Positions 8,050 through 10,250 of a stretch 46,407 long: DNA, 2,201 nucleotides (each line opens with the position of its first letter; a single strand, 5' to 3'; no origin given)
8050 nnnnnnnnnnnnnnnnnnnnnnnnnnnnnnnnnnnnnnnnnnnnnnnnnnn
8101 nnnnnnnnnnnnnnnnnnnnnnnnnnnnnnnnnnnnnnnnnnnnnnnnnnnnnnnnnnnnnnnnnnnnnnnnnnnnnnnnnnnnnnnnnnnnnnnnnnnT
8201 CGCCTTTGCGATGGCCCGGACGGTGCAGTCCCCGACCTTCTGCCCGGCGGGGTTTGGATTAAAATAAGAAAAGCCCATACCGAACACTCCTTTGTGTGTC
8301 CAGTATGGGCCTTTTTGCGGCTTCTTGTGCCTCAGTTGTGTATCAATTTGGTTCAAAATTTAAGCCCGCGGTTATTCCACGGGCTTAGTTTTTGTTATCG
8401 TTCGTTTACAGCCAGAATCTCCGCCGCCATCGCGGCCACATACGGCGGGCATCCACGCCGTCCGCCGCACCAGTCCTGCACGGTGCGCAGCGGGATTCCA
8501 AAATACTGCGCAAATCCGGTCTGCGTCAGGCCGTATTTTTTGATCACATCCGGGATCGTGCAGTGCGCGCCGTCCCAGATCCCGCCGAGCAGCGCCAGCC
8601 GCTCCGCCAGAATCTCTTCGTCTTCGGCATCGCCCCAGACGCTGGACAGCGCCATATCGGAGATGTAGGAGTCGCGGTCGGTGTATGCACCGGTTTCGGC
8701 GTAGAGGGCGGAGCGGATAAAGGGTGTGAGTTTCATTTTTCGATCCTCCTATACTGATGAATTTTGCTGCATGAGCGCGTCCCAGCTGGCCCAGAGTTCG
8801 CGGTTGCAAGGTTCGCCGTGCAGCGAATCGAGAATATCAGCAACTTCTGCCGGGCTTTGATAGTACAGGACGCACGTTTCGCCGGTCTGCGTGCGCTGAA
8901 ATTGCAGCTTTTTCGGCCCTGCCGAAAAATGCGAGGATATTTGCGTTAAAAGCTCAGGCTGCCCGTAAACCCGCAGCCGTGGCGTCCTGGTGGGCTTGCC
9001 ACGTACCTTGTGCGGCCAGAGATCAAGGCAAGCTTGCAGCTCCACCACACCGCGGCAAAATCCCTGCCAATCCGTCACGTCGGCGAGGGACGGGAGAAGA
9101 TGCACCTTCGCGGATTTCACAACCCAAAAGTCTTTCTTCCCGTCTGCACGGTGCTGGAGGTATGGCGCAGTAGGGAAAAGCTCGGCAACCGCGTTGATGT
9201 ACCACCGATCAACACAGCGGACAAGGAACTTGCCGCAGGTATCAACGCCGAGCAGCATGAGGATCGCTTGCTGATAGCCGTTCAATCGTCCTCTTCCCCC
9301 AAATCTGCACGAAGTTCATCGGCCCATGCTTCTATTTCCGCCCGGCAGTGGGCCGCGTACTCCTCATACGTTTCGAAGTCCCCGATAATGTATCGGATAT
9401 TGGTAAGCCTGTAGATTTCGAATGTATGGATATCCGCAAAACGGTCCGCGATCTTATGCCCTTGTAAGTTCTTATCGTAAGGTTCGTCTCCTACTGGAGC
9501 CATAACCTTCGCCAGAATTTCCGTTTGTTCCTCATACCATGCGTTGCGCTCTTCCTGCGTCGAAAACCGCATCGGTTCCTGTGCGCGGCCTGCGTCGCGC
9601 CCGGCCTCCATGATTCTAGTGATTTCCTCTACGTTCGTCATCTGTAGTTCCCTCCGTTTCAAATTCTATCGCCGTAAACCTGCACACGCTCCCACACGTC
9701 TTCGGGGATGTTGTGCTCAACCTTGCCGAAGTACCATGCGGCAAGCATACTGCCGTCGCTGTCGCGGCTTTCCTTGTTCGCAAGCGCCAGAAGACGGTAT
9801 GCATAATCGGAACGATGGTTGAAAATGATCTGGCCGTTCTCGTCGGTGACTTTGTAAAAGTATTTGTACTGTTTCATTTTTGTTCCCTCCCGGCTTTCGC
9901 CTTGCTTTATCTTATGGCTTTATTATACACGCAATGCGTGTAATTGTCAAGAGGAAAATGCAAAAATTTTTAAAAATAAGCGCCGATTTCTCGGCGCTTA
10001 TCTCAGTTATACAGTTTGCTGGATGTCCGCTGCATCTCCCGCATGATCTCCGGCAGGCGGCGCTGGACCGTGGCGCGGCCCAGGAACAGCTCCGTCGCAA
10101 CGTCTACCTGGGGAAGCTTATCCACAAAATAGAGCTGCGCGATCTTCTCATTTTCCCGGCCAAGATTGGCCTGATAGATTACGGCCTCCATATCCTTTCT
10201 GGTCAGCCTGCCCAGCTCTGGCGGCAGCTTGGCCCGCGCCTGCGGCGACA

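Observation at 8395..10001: Candidate anti-defence (acr-aca-like) operon: terminator-insulated perfect consensus promoter with a 15-bp palindrome, three small unknown genes, terminal HTH gene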

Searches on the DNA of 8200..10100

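Call 69: search_rna_families(source=window, start=8200, end=10100, threshold=evalue, max_evalue=1)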
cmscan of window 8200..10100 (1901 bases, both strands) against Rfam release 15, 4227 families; matches with E-value up to 1: 2.
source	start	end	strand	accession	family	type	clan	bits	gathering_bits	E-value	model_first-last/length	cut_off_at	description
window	8330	8390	+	RF00512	Leu_leader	Cis-reg; leader;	-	18.8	50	0.81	1-148/148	no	Leucine operon leader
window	8315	8392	+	RF02837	anti-hemB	Gene; sRNA;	-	17.9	49.5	0.4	1-81/81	no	Burkholderia RNA 7 (anti-hemB)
